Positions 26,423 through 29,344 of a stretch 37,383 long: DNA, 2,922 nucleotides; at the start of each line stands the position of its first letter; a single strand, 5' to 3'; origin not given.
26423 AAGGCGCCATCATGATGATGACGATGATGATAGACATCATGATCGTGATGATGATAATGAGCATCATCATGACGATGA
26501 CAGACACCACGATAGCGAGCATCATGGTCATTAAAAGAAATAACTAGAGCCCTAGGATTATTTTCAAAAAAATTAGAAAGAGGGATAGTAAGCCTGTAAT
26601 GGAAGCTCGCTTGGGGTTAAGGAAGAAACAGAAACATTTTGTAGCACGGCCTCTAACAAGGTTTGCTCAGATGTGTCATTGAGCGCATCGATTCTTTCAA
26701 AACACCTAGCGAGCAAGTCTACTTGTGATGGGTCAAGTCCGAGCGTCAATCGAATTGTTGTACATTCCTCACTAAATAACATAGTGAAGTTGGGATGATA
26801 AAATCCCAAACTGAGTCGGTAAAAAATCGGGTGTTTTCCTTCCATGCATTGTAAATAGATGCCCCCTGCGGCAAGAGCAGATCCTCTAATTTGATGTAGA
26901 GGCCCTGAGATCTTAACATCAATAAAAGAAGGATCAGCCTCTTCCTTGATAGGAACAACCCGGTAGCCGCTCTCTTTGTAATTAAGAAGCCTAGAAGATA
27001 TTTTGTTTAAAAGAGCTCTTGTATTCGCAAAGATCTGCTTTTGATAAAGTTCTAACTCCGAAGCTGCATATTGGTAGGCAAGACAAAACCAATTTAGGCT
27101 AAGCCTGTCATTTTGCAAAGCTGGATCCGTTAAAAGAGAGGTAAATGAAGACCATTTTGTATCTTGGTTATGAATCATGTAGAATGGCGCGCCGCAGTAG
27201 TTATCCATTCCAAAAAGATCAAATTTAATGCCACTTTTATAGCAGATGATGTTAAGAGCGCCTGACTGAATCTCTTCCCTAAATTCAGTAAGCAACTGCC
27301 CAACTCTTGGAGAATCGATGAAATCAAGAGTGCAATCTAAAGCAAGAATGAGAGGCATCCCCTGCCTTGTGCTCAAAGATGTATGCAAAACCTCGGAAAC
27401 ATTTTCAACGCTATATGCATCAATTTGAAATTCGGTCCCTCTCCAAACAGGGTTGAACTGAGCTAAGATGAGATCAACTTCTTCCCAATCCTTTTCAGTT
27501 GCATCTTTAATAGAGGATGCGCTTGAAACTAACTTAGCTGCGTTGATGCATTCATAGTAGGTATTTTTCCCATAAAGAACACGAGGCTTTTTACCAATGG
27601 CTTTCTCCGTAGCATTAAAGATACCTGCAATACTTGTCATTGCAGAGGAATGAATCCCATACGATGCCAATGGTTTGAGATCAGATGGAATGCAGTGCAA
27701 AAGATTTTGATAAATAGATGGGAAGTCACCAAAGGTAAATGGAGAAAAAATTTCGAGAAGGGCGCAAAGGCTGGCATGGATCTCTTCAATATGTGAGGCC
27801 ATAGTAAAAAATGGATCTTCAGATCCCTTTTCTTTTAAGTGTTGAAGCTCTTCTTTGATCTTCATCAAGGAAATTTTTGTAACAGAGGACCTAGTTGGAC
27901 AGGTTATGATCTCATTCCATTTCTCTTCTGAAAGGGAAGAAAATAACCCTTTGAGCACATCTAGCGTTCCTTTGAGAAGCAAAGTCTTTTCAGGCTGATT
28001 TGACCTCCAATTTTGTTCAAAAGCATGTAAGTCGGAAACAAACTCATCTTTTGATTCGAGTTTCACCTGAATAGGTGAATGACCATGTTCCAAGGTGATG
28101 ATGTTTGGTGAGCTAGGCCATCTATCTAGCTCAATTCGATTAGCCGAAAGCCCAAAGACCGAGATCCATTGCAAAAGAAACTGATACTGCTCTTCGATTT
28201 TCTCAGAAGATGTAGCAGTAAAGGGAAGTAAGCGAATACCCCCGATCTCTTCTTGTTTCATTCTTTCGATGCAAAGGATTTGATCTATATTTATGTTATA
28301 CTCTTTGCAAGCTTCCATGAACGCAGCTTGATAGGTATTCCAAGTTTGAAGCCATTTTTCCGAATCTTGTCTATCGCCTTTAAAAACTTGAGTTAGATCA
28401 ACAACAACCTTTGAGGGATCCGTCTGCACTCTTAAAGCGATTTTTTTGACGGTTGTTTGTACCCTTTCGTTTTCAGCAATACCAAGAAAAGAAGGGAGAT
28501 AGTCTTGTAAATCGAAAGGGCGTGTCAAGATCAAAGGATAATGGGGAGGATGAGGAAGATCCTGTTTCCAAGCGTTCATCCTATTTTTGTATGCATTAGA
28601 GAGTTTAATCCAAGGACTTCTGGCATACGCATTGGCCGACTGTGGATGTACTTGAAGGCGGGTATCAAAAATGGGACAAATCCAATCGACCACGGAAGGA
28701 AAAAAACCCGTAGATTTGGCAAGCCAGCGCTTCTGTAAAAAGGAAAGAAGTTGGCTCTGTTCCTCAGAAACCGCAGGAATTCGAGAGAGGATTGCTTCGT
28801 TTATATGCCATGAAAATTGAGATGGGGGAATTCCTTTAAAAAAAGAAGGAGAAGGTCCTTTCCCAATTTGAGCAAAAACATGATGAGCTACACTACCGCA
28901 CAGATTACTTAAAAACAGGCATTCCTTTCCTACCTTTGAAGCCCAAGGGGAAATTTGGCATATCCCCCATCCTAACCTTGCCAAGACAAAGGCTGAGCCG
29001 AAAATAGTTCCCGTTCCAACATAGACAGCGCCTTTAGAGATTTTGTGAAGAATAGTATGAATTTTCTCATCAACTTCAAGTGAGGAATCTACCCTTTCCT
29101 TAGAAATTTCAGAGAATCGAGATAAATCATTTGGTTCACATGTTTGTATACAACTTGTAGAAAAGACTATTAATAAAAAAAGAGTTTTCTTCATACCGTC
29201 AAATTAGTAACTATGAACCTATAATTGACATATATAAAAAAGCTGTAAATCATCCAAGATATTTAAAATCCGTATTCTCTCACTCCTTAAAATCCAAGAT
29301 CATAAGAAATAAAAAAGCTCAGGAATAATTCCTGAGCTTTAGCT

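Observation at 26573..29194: Exported 873-aa protein with a cryptic Cys/Met-metabolism PLP-enzyme fold fused to an unknown ~450-aa N-terminal region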

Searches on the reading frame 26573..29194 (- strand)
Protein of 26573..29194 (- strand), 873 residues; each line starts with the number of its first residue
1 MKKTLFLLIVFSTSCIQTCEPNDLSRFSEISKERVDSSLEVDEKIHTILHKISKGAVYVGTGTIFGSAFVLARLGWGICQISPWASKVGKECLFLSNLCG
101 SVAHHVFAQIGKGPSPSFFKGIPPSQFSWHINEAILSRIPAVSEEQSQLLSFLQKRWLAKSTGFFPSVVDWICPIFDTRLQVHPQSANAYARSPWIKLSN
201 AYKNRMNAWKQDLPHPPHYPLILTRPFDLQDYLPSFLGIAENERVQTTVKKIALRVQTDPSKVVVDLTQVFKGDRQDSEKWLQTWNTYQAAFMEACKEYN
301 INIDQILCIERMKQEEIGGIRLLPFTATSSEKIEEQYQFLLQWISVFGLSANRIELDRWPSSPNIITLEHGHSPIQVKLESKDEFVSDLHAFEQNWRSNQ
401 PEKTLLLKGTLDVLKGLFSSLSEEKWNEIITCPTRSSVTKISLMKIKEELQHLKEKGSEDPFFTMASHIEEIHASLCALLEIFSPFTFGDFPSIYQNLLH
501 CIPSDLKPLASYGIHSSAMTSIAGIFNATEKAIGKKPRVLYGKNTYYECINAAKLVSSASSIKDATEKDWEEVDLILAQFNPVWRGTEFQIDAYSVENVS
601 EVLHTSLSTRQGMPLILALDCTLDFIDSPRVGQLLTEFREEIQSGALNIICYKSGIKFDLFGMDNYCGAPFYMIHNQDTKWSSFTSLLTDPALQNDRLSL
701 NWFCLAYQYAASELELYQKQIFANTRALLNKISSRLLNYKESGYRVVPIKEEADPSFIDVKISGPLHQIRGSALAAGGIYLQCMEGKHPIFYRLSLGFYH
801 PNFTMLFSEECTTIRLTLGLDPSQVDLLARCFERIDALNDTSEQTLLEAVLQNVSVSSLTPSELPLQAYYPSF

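Call 3: search_protein_families(library=pfam, proteins=[window:26573-29194:-], max_evalue=10)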
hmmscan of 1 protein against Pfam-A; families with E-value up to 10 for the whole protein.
window:26573-29194:- (873 aa): 1 family
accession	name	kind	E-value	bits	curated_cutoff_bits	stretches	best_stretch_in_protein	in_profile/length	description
PF15934.10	Yuri_gagarin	-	0.15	12.3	28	1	228-300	80-151/234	Yuri gagarin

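Call 4: search_protein_families(library=ncbifam, proteins=[window:26573-29194:-], max_evalue=10)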
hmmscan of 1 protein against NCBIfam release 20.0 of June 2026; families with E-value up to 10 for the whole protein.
window:26573-29194:- (873 aa): 2 families
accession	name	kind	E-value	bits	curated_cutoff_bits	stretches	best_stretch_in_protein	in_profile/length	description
TIGR00377.1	ant_ant_sig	superfamily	0.011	15.7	53.45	1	591-647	22-77/108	anti-sigma factor antagonist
TIGR02886.1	spore_II_AA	equivalog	0.073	13.1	114.75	1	591-657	18-84/106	anti-sigma F factor antagonist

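Call 5: search_solved_structures(query=window:26573-29194:-, max_evalue=10, show_alignments=3)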
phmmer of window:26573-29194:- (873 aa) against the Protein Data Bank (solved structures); distinct sequences matched with E-value up to 10: 0.

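Call 6: find_homologous_proteins(query=window:26573-29194:-, max_evalue=0.001)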
Query window:26573-29194:- (873 aa): 205 proteins with E <= 0.001 among 8000 candidates; the best 120 are listed.
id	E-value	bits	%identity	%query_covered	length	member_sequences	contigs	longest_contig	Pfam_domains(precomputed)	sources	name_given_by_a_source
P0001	0.0e+0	2016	100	100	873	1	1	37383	-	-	-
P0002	0.0e+0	1746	86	100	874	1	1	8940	-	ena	-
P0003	0.0e+0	1217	62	99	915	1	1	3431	-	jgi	jgi:hypothetical protein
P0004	0.0e+0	1168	59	97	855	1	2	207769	-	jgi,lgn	-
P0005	0.0e+0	1166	60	97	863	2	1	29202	-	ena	-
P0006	0.0e+0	1147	58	98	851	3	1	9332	-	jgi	jgi:hypothetical protein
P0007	0.0e+0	1146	57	98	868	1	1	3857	-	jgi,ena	-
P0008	0.0e+0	1137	58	96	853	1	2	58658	-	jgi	jgi:hypothetical protein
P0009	0.0e+0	1134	58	98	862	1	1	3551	-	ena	-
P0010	0.0e+0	1126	60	93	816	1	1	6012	-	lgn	-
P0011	0.0e+0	1096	58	92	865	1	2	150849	-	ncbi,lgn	-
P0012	0.0e+0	1095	58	96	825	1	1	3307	-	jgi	jgi:hypothetical protein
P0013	0.0e+0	1095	58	96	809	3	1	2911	-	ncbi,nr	ncbi:MAG TPA: hypothetical protein VMR37_08075, partial [Rhabdochlamydiaceae bacterium]|nr:hypotheti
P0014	0.0e+0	1081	56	94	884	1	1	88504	-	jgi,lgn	-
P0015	0.0e+0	1078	54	99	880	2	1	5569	-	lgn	-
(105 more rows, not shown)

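Call 11: search_solved_structures(query=A1, max_evalue=10, show_alignments=3)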
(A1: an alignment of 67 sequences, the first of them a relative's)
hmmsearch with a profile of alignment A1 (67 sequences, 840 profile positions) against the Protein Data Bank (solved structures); distinct sequences matched with E-value up to 10: 0.

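Call 18: find_related_loci(query=A1, collection=genome_contigs, flank=6000)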
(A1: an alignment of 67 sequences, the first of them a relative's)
Query A1 (873 aa) in genome_contigs; peptide patterns used: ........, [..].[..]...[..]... (x = any residue, [..] = any of these).
98 stretches matched a pattern; 75 encode a relative of the query (tblastn E <= 1e-3); 72 distinct loci.
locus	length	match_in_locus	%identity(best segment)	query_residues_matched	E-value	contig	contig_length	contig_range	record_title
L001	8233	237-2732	57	4-839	0e+0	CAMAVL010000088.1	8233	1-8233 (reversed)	MAG: Chlamydia trachomatis isolate MaH-04nov19-293 genome assembly, contig: MaH-04nov19-C21844, whole genome shotgun seq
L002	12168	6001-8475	56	1-839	0e+0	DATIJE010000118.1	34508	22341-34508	MAG TPA_asm: Rhabdochlamydiaceae bacterium isolate SMAG_U15683 k141_67224, whole genome shotgun sequence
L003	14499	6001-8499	55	16-841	0e+0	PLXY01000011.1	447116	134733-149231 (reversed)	MAG: Parachlamydiales bacterium isolate palsa_1444 73.20120700_P3D.326_contig_2771, whole genome shotgun sequence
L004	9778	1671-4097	57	43-846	0e+0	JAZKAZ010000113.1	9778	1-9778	MAG: Chlamydiota bacterium isolate ADI_H3L2_1_122_18_3-bin054_1 ADIH3L21_B054_1_000000000113, whole genome shotgun seque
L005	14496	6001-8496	56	1-855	0e+0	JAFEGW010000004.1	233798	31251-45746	MAG: Verrucomicrobia bacterium isolate SZAS AMP-14 VERR-AMP-1__4__length-233798, whole genome shotgun sequence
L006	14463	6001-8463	54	42-860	0e+0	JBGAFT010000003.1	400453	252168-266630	MAG: bacterium isolate MAG_MBR_H125.77 MBRH125-77_opera_contig_183, whole genome shotgun sequence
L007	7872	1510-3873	57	38-841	0e+0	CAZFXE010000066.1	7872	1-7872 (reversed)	MAG TPA_asm: uncultured bacterium isolate SRP200132_co1_540 genome assembly, contig: NODE_16904_length_7872_cov_9.525393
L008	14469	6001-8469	54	7-842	0e+0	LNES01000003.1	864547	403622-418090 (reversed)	MAG: Chlamydiae bacterium Ga0074140 Ga0074140_11.3, whole genome shotgun sequence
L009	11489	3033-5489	53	1-840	0e+0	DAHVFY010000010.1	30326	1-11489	MAG TPA_asm: Parachlamydiales bacterium isolate clean324 NODE_10_length_30326_cov_3.404840, whole genome shotgun sequenc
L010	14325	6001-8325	56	47-839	0e+0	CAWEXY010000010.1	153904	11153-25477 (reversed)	MAG: uncultured Verrucomicrobiae bacterium isolate MFD04780.bin.2.55 genome assembly, contig: contig_23697, whole genome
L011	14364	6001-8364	54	41-839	0e+0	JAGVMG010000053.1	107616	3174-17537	MAG: Parachlamydiales bacterium isolate SW_7 c_000000059208, whole genome shotgun sequence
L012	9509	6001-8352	55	42-839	0e+0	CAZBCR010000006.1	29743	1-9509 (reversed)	MAG TPA_asm: uncultured bacterium isolate SRP200132_co1_555 genome assembly, contig: NODE_2652_length_29743_cov_11.35283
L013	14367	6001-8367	55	47-838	0e+0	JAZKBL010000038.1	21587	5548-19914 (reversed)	MAG: Chlamydiota bacterium isolate ADI_H3L2_1_122_18_3-bin080 ADIH3L21_B080_0_000000000038, whole genome shotgun sequenc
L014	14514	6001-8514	52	1-839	0e+0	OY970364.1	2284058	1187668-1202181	MAG: uncultured Verrucomicrobiae bacterium isolate MFD04463.bin.c.15 genome assembly, chromosome: 1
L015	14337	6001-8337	55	72-842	0e+0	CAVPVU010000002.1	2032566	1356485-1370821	MAG: uncultured Chlamydiales bacterium isolate MFD00008.bin.2.19 genome assembly, contig: contig_47407, whole genome sho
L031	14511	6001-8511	45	35-869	0e+0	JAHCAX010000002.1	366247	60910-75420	MAG: Candidatus Acheromyda pituitae isolate ACE_VER1 VER1_2, whole genome shotgun sequence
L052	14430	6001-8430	54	40-859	0e+0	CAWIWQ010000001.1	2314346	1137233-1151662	MAG: uncultured Verrucomicrobiae bacterium isolate MFD04944.bin.1.15 genome assembly, contig: contig_13454, whole genome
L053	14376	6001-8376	51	41-838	0e+0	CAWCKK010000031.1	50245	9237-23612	MAG: uncultured Acidobacteriota bacterium isolate MFD01223.bin.2.71 genome assembly, contig: contig_26280, whole genome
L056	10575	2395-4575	40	77-839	8e-178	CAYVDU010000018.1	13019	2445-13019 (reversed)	MAG TPA_asm: uncultured bacterium isolate SRP287051_co2_217 genome assembly, contig: NODE_8393_length_13019_cov_5.266507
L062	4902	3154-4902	42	48-732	8e-151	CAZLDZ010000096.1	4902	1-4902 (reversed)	MAG TPA_asm: uncultured bacterium isolate SRP200132_co2_233 genome assembly, contig: NODE_22100_length_4902_cov_6.711780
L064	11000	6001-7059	62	485-838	5e-148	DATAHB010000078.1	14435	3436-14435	MAG TPA_asm: Rhabdochlamydiaceae bacterium isolate SMAG_U6844 k141_2696520, whole genome shotgun sequence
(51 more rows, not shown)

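Call 27: predict_structure(alignment_id=A1)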
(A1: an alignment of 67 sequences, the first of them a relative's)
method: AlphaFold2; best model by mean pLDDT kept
length: 873 residues; sequences in the alignment: 67
mean_pLDDT: 85.1   pTM: 0.86
mean pLDDT of the five models: 85.1, 84.7, 82.8, 82.1, 80.9
residues with pLDDT >= 90: 505; 70-90: 238; 50-70: 72; < 50: 58
segments of 3 or more residues with pLDDT < 50: 11-36, 189-191, 364-366, 796-798, 855-873
pLDDT, mean of each block of 10 residues (from residue 1): 54 37 41 49 66 81 93 92 85 93 90 62 84 88 90 85 72 85 71 74 88 87 92 94 94 90 95 86 95 96 95 90 94 96 93 83 50 70 95 91 91 97 94 94 94 86 86 93 95 97 97 94 97 96 92 94 96 97 77 93 96 95 92 98 98 73 79 97 96 92 96 91 93 89 91 92 92 93 86 55 84 82 88 90 72 50 37 31
secondary structure, 60 per line:
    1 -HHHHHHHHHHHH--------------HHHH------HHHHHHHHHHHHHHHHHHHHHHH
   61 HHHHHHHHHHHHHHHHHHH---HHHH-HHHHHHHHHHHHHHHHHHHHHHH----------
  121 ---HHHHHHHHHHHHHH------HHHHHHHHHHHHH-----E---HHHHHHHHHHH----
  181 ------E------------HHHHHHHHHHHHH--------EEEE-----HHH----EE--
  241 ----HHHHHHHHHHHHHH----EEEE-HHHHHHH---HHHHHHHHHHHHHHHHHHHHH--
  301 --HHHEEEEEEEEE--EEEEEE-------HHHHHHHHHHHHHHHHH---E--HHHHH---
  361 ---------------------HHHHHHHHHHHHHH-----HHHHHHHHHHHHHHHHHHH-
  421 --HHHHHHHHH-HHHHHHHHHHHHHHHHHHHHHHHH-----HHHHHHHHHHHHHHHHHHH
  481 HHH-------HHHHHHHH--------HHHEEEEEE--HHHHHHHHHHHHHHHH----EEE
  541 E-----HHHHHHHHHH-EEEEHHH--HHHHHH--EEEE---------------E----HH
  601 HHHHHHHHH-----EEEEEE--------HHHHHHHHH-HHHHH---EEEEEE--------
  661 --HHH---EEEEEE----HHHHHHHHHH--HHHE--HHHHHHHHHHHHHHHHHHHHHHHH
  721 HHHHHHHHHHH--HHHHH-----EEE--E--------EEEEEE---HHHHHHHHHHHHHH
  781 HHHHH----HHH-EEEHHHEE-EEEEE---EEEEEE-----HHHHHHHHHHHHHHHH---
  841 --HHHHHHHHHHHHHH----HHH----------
elements in order (helices of 4 or more, strands of 3 or more residues): H2-13 H28-31 H38-79 H83-86 H88-110 H124-137 H144-156 H166-176 H200-212 E221-224 H245-258 E263-266 H268-274 H278-298 E306-314 E317-322 H330-346 H353-357 H382-395 H401-419 H423-431 H433-456 H462-483 H491-498 E510-515 H518-533 E538-541 H547-556 E558-561 H567-572 E575-578 H599-609 E615-620 H629-637 H639-643 E647-652 E669-674 H679-688 H697-731 H734-738 E744-746 E758-763 H767-785 E794-796 E803-807 E811-816 H822-837 H843-856

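Call 29: fold_search(model_id=the predicted structure, library=pdb)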
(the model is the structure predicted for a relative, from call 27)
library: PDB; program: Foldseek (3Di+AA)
matches with E <= 10: 548; with E <= 0.001: 302
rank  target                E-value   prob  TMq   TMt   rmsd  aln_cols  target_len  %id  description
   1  9pep_D                5.3e-07  1.00  0.26  0.46  18.4       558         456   10  Crystal structure of holo-pvspha (released 2026-03-11)
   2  9dos_B                6.7e-07  1.00  0.26  0.44  18.6       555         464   10  Crystal structure of sphA with hydroVGQ (released 2025-10-22)
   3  9pep_B                7.3e-07  1.00  0.25  0.44  17.9       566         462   10  Crystal structure of holo-pvspha (released 2026-03-11)
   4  9ds0_A                7.7e-07  1.00  0.27  0.47  13.7       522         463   10  Crystal structure of sphA with MeVGQ (released 2025-10-22)
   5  9dri_C                7.7e-07  1.00  0.27  0.46  17.9       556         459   10  Crystal structure of SphA in complex with VGQ intermedaite (released 2025-10-22)
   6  9dos_D                8.4e-07  1.00  0.26  0.45  18.0       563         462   11  Crystal structure of sphA with hydroVGQ (released 2025-10-22)
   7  2zy5_F                9.2e-07  1.00  0.26  0.39  15.7       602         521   11  R487A mutant of L-aspartate beta-decarboxylase (released 2009-01-27)
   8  2zy5_E                1.0e-06  1.00  0.25  0.39  14.8       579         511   10  R487A mutant of L-aspartate beta-decarboxylase (released 2009-01-27)
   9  9pep_C                1.0e-06  1.00  0.26  0.45  18.0       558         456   10  Crystal structure of holo-pvspha (released 2026-03-11)
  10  4f4e_A                1.3e-06  1.00  0.25  0.48   6.9       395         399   10  Crystal structure of Aromatic-amino-acid aminotransferase from Burkholderia pseudomallei covalently bound to pyridoxal (released 2012-05-23)
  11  7rf9_D                1.6e-06  1.00  0.25  0.51  11.1       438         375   11  O2-, PLP-dependent desaturase Plu4 intermediate-bound enzyme (released 2021-10-06)
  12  3b1c_B                1.9e-06  1.00  0.24  0.48   9.4       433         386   12  Crystal structure of betaC-S lyase from Streptococcus anginosus: Internal aldimine form (released 2012-06-27)
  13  7n79_A                1.9e-06  1.00  0.24  0.49  15.0       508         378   10  O2-, PLP-dependent desaturase Plu4 holo-enzyme (released 2021-10-06)
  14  2zy4_C                2.0e-06  1.00  0.26  0.40  14.6       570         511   12  dodecameric L-aspartate beta-decarboxylase (released 2009-01-27)
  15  3fdd                  2.1e-06  1.00  0.24  0.37  12.8       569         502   11  The Crystal Structure of the Pseudomonas dacunhae Aspartate-Beta-Decarboxylase Reveals a Novel Oligomeric Assembly for a (released 2009-03-17)
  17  3wy7_B                2.6e-06  1.00  0.24  0.51   6.1       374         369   11  Crystal structure of Mycobacterium smegmatis 7-Keto-8-aminopelargonic acid (KAPA) synthase BioF (released 2014-12-17)
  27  7poa_B                4.4e-06  1.00  0.26  0.52   5.6       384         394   10  An Irreversible, Promiscuous and Highly Thermostable Claisen-Condensation Biocatalyst Drives the Synthesis of Substitu (released 2022-09-21)
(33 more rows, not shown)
